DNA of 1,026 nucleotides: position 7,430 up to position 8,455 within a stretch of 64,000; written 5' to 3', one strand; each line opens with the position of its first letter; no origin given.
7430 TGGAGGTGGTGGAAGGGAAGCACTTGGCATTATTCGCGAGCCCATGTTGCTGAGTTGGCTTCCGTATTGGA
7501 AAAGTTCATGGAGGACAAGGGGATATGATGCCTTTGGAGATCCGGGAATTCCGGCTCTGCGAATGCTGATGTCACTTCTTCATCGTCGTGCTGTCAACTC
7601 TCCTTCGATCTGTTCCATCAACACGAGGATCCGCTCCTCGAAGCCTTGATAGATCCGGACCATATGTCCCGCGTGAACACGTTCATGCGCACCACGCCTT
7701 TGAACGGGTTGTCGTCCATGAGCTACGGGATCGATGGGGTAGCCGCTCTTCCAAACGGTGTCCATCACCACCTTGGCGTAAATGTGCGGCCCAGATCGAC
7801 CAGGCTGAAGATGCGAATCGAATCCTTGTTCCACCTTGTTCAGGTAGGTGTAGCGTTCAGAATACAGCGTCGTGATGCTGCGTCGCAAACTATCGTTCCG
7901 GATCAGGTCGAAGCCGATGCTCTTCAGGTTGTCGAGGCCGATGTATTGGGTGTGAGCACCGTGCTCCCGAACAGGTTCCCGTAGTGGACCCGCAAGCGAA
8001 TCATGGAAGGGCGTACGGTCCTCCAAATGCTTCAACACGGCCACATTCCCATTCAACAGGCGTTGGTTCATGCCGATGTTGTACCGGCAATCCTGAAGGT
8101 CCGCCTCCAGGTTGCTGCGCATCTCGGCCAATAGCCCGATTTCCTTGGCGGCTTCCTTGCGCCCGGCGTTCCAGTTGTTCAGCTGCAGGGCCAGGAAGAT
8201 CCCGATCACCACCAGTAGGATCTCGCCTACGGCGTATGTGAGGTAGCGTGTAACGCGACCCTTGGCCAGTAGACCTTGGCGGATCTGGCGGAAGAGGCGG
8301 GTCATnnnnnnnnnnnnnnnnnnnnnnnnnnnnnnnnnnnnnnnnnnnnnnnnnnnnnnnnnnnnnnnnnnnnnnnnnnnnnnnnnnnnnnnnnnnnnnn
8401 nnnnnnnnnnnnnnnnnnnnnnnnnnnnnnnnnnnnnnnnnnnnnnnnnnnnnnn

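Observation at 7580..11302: Head-to-tail array of five DUF6090-like membrane paralogs with near-identical 5' ends and divergent C-terminal domains; a sixth copy lies at 28228-29052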

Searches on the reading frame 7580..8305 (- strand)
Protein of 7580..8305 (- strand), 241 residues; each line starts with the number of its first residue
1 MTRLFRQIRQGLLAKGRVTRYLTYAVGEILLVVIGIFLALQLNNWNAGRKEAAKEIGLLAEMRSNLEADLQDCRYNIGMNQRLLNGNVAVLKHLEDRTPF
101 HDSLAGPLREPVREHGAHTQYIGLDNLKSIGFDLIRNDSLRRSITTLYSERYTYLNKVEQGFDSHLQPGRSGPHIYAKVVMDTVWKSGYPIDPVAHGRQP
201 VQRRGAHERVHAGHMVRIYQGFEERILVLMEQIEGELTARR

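Call 5: search_protein_families(library=pfam, proteins=[window:7580-8305:-], max_evalue=1)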
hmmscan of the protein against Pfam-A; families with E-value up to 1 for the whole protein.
window:7580-8305:- (241 aa): 1 family
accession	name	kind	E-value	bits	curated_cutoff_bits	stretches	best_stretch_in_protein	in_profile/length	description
PF19578.4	DUF6090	-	5.4e-07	30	23.5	1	28-72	1-45/182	Family of unknown function (DUF6090)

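Call 6: search_protein_families(library=ncbifam, proteins=[window:7580-8305:-], max_evalue=1)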
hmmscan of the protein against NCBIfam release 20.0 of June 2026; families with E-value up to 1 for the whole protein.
window:7580-8305:- (241 aa): 0 families

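Call 16: find_related_loci(query=A1, collection=genome_contigs, flank=10000)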
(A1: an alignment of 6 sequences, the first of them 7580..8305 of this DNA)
Query A1 (241 aa) in genome_contigs; peptide patterns used: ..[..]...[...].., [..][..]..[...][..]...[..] (x = any residue, [..] = any of these).
600 stretches matched a pattern (row limit reached: there are more); 586 encode a relative of the query (tblastn E <= 1e-3); the best 80 are kept; 80 distinct loci.
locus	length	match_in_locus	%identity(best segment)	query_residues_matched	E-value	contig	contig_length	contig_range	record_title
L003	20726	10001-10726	48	1-241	8e-64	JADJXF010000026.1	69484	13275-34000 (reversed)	MAG: Flavobacteriales bacterium isolate Kalu_18-Q3-R12-55_MAXAC.064 tig00008847-10-693040, whole genome shotgun sequence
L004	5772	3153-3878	42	1-241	1e-57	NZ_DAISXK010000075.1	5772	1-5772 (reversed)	MAG: Paucihalobacter sp. isolate CTOTU7357 NODE_22335_length_5772_cov_6.236838, whole genome shotgun sequence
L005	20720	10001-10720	44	3-241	3e-54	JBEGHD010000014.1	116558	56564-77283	Flavobacteriales bacterium DA487 scaffold_14_length=116559, whole genome shotgun sequence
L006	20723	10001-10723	40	1-240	1e-53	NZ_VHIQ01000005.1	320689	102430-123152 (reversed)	Paucihalobacter ruber strain CWB-1 Scaffold5, whole genome shotgun sequence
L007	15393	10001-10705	37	1-234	5e-44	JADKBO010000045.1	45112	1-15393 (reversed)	MAG: Saprospiraceae bacterium isolate OdNE_18-Q3-R46-58_BAT3C.195 tig00040161-10-452780, whole genome shotgun sequence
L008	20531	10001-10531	40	17-193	4e-37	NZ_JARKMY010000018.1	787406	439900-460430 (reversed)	Chryseolinea sp. H1M3-3 velvet_auto_127_18, whole genome shotgun sequence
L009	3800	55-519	45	1-155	3e-36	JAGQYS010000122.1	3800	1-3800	MAG: Flavobacteriaceae bacterium isolate HKST-UBA71 2010_577280, whole genome shotgun sequence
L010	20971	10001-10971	41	1-167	9e-33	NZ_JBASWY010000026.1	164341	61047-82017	MAG: Polaribacter sp. isolate MFD06866_ilm_asm_bin5 k127_29482, whole genome shotgun sequence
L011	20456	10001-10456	43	1-152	2e-35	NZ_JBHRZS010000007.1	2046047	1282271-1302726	Algoriphagus namhaensis strain CCUG 60523 soapdenovo_K_127_7, whole genome shotgun sequence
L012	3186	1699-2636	39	1-190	2e-35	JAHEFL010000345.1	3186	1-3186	MAG: Flavobacteriales bacterium isolate Ww330 NODE_140192_length_3186_cov_1.929853, whole genome shotgun sequence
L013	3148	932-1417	43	1-162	6e-35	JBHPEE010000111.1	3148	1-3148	Candidatus Neomarinimicrobiota bacterium isolate SAG AM-311-E08 NODE_111_length_3148_cov_11.329067, whole genome shotgun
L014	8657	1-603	39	1-194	8e-35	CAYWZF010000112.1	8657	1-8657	MAG TPA_asm: uncultured Robiginitalea sp. isolate binchicken_co176_129 genome assembly, contig: NODE_6534_length_8657_co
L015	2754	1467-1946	43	1-160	2e-33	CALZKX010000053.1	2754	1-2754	MAG: uncultured Flavobacteriaceae bacterium isolate FO_M_Bacteroidota_03 genome assembly, contig: k127_19411, whole geno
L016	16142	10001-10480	41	1-160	2e-32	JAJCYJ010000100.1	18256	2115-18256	MAG: Saprospiraceae bacterium isolate OFTM376 OFTM376_99, whole genome shotgun sequence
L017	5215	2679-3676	40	1-173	5e-32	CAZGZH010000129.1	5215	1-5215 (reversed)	MAG TPA_asm: uncultured Flavobacteriaceae bacterium isolate SRP216583_co1_169 genome assembly, contig: NODE_17460_length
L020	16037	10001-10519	37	1-173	5e-31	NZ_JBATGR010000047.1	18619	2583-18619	MAG: Eudoraea sp. isolate MFD10295_ilm_asm_bin14 k127_1059, whole genome shotgun sequence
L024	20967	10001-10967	34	1-173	2e-29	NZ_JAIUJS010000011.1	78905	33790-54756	Winogradskyella vincentii strain 2Y89 scaffold_11_length=78906, whole genome shotgun sequence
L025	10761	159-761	33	1-192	2e-29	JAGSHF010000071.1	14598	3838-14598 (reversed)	MAG: Flavobacteriaceae bacterium isolate GY13CL_bin.10 k141_874438_length_14598_cov_35.7010, whole genome shotgun sequen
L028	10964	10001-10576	34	1-192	6e-29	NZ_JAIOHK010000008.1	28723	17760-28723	MAG: Altibacter sp. isolate MAG_02 contig_32272, whole genome shotgun sequence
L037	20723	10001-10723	34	1-241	1e-29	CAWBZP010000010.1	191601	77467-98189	MAG: uncultured Flavobacteriaceae bacterium isolate MFD03250.bin.1.178 genome assembly, contig: contig_5941, whole genom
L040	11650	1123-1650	34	1-176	1e-27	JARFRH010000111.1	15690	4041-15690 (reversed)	MAG: Maribacter sp. isolate MAG_Ve_Sed_45 k141_4548006, whole genome shotgun sequence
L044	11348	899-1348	39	1-150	8e-27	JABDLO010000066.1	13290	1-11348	MAG: Saprospiraceae bacterium isolate SS_bin_77 k127_3958945, whole genome shotgun sequence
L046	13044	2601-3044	39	1-148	1e-26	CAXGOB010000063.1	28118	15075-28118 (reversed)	MAG TPA_asm: uncultured Saprospiraceae bacterium isolate ERR594325_concoct_111 genome assembly, contig: ERZ6778423.1632,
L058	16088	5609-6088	38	1-160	1e-25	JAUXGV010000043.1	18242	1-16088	MAG: Flavobacteriaceae bacterium isolate CSMAG_2938 CSMAG_2938_k119_1480966_length_18242_cov_9.9117, whole genome shotgu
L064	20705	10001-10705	32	1-240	2e-25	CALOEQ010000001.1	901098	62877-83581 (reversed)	MAG: uncultured Flavobacteriaceae bacterium isolate HOU_bin.0167 genome assembly, contig: contig_7393, whole genome shot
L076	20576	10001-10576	39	1-192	4e-24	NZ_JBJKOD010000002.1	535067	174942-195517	Winogradskyella sp. 4-2091 NODE_2_length_535067_cov_212.106228, whole genome shotgun sequence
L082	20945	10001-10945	36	1-148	1e-23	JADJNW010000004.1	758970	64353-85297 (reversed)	MAG: Saprospiraceae bacterium isolate Fred_18-Q3-R57-64_BAT3C.164 tig00004085-10-7592960, whole genome shotgun sequence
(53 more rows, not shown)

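Call 35: search_protein_families(library=padloc, proteins=[window:7580-8305:-], max_evalue=1)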
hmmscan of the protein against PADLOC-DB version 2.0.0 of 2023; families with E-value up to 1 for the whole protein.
window:7580-8305:- (241 aa): 0 families

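Call 37: search_protein_families(library=pfam, proteins=[L040:3768-5594:+, L064:10806-12206:+, L076:13119-14258:+, L024:7618-8820:+, L020:8692-9831:+, L028:3700-4854:+, L058:8950-10035:+, L082:10721-11779:+], max_evalue=0.01)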
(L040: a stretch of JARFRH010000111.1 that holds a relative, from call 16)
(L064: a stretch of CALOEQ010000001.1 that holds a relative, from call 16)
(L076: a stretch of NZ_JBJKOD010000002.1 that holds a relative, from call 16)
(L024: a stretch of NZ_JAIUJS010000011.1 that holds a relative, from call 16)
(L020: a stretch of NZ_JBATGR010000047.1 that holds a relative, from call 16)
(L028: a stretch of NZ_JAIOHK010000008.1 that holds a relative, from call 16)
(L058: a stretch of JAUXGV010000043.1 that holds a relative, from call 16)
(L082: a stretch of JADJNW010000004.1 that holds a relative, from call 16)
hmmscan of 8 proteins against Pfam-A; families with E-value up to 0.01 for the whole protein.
L040:3768-5594:+ (609 aa): 4 families
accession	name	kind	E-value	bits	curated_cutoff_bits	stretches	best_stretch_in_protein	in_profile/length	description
PF00884.28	Sulfatase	-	8.8e-60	203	25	1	75-485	1-301/301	Sulfatase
PF16347.10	SGSH_C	-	7.7e-13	49.3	29.3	1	437-567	5-131/154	N-sulphoglucosamine sulphohydrolase, C-terminal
PF01663.27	Phosphodiest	-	0.00012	22.2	23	1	351-402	184-235/342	Type I phosphodiesterase / nucleotide pyrophosphatase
PF02995.22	DUF229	-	0.0091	15.2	25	0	351-388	306-343/496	Protein of unknown function (DUF229)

L064:10806-12206:+ (467 aa): 1 family
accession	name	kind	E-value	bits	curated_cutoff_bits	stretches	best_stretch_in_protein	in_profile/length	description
PF19578.4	DUF6090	-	6.1e-07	29.9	23.5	1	68-213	1-142/182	Family of unknown function (DUF6090)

L076:13119-14258:+ (380 aa): 8 families
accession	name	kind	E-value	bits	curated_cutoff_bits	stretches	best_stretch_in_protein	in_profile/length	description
PF19578.4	DUF6090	-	5.2e-09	36.6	23.5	1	29-196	1-168/182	Family of unknown function (DUF6090)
PF00515.34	TPR_1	-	5.9e-06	26.3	27.8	1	340-366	8-34/34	Tetratricopeptide repeat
PF13181.12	TPR_8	-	1.9e-05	24.9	25.7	1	338-366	6-34/34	Tetratricopeptide repeat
PF07719.23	TPR_2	-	0.00046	20.6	27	1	338-366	6-34/34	Tetratricopeptide repeat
PF18198.7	AAA_lid_11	-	0.0013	19.4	31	1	42-107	72-136/140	Dynein heavy chain AAA lid domain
PF13414.12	TPR_11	-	0.0014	18.7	26.8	1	343-369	4-30/42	TPR repeat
PF13431.12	TPR_17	-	0.0019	18.8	24.4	0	326-350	6-30/34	Tetratricopeptide repeat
PF13424.12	TPR_12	-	0.0074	16.9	30.1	0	338-363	8-33/77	Tetratricopeptide repeat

L024:7618-8820:+ (401 aa): 2 families
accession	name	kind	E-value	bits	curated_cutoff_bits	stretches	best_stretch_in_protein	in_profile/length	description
PF19698.5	DUF6197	-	1.3e-08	35.5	24.6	1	288-388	6-107/111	Family of unknown function (DUF6197)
PF19578.4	DUF6090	-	0.00031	21.1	23.5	1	28-155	1-130/182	Family of unknown function (DUF6090)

L020:8692-9831:+ (380 aa): 2 families
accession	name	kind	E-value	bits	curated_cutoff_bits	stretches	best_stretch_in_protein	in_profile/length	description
PF19578.4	DUF6090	-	4.9e-08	33.4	23.5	1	57-128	1-72/182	Family of unknown function (DUF6090)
PF16411.10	SusF_SusE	-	0.0016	19.2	27.5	1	292-372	1-90/167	Outer membrane protein SusF_SusE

L028:3700-4854:+ (385 aa): 13 families
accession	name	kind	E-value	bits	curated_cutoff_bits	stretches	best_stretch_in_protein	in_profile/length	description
PF07719.23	TPR_2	-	2.9e-08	33.7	27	1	344-374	4-34/34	Tetratricopeptide repeat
PF00515.34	TPR_1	-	4e-08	33.2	27.8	1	348-374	8-34/34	Tetratricopeptide repeat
PF19578.4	DUF6090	-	2.6e-06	27.8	23.5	1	41-80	1-40/182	Family of unknown function (DUF6090)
PF13181.12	TPR_8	-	8.5e-06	26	25.7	1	343-374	3-34/34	Tetratricopeptide repeat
PF13428.12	TPR_14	-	2.9e-05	24.8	23.5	1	344-384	4-44/44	Tetratricopeptide repeat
PF13414.12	TPR_11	-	0.00012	22.2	26.8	1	351-377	4-30/42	TPR repeat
PF13424.12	TPR_12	-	0.0004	21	30.1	1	342-370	46-74/77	Tetratricopeptide repeat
PF13431.12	TPR_17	-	0.00083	19.9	24.4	0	363-383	1-21/34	Tetratricopeptide repeat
PF13174.12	TPR_6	-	0.001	20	26.3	0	348-373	7-32/33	Tetratricopeptide repeat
PF13432.12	TPR_16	-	0.0018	19.1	32.7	1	346-374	36-64/65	Tetratricopeptide repeat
PF23914.1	TPR_CcmH_CycH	-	0.0023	18.2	42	1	347-380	56-89/158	Cytochrome c-type biogenesis protein H TPR domain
PF14559.12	TPR_19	-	0.004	17.9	25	1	351-384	1-34/68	Tetratricopeptide repeat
PF12895.13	ANAPC3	-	0.0083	16.8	27.2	0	321-383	3-64/82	Anaphase-promoting complex, cyclosome, subunit 3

L058:8950-10035:+ (362 aa): 2 families
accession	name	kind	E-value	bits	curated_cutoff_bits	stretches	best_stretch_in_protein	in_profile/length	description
PF19578.4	DUF6090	-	3.6e-05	24.1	23.5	1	35-79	1-45/182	Family of unknown function (DUF6090)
PF16411.10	SusF_SusE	-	0.0085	16.8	27.5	0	280-346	17-86/167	Outer membrane protein SusF_SusE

L082:10721-11779:+ (353 aa): 1 family
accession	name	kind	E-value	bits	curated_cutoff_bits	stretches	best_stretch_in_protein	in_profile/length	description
PF19578.4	DUF6090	-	2.2e-08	34.6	23.5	1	28-88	1-61/182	Family of unknown function (DUF6090)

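Call 42: list_cluster_members(proteins=[window:7583-8305:-, window:8305-9081:-, window:9088-9834:-, window:9834-10565:-, window:10565-11284:-, window:28231-29052:-, window:11382-11945:-])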
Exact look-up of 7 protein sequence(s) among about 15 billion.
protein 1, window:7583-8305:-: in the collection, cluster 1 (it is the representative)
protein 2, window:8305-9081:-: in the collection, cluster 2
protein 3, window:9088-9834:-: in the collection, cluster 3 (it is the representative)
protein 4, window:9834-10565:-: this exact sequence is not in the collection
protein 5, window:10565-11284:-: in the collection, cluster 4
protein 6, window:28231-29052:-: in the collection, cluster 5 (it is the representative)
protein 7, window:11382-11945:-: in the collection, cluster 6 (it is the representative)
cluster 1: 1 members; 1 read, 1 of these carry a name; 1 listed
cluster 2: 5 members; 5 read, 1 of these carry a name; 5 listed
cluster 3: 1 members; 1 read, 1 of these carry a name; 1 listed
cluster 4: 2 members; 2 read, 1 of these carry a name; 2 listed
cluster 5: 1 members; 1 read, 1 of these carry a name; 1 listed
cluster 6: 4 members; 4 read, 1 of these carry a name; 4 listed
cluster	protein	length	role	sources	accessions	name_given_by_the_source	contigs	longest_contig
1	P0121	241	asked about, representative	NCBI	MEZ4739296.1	MAG: DUF6090 family protein [Flavobacteriales bacterium]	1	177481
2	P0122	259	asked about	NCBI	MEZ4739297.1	MAG: DUF6090 family protein [Flavobacteriales bacterium]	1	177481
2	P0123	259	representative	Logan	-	-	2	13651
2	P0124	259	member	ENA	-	-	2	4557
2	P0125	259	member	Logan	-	-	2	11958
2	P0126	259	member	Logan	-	-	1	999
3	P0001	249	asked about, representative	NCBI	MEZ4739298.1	MAG: DUF6090 family protein [Flavobacteriales bacterium]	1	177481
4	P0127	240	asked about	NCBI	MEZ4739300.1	MAG: DUF6090 family protein [Flavobacteriales bacterium]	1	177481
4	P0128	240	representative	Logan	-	-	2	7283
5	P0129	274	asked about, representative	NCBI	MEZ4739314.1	MAG: DUF6090 family protein [Flavobacteriales bacterium]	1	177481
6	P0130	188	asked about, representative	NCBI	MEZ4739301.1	MAG: hypothetical protein R2818_08060 [Flavobacteriales bacterium]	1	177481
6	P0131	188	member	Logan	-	-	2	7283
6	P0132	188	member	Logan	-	-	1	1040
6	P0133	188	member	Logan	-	-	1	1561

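Call 43: find_encoding_contigs(protein=P0123, flank=10000, max_places=4)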
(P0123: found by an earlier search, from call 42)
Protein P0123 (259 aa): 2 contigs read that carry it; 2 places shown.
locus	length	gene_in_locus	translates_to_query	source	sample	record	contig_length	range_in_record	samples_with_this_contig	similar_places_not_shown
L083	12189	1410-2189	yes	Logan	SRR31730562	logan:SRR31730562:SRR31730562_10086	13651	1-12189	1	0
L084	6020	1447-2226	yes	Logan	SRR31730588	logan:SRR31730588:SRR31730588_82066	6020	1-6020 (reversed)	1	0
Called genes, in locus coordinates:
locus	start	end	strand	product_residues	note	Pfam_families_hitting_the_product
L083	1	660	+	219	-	?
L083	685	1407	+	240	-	-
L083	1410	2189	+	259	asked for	PF19578:DUF6090 (weak)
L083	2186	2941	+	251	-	PF19578:DUF6090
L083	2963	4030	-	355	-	-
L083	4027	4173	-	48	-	-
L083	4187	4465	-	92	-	-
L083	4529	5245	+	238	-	-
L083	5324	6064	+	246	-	PF04391:DUF533 (faint), PF27507:DjlA_TM, PF05099:TerB, PF00226:DnaJ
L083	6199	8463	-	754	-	PF05193:Peptidase_M16_C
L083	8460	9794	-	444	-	PF00675:Peptidase_M16, PF05193:Peptidase_M16_C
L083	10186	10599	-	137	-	-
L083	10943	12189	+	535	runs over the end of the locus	PF18962:Por_Secre_tail (weak)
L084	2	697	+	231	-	?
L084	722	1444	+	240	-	-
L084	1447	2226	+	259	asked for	PF19578:DUF6090 (weak)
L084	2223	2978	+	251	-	PF19578:DUF6090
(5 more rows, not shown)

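Call 44: find_encoding_contigs(protein=P0128, flank=10000, max_places=4)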
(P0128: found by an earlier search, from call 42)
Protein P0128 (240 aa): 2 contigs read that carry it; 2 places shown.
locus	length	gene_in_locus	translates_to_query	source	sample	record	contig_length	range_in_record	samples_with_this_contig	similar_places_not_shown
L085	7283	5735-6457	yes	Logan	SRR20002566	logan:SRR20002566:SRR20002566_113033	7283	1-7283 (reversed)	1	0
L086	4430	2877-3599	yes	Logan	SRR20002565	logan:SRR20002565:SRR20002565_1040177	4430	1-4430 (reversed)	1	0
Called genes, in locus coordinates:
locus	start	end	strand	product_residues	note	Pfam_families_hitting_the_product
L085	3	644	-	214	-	?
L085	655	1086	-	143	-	PF22085:NorB_cytochrome_c-like (faint), PF00034:Cytochrom_C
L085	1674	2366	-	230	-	PF00106:adh_short, PF08659:KR (faint), PF13561:adh_short_C2, PF23441:SDR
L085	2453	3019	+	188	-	-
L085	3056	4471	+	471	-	PF01370:Epimerase, PF05368:NmrA, PF13460:NAD_binding_10, PF11066:DUF2867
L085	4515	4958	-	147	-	PF01641:SelR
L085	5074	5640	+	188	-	-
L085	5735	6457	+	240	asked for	PF19578:DUF6090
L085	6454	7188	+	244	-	PF19578:DUF6090 (faint)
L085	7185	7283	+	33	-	?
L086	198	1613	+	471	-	PF01370:Epimerase, PF05368:NmrA, PF13460:NAD_binding_10, PF11066:DUF2867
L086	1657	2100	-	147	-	PF01641:SelR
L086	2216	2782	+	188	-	-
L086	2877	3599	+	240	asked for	PF19578:DUF6090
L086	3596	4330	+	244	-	PF19578:DUF6090 (faint)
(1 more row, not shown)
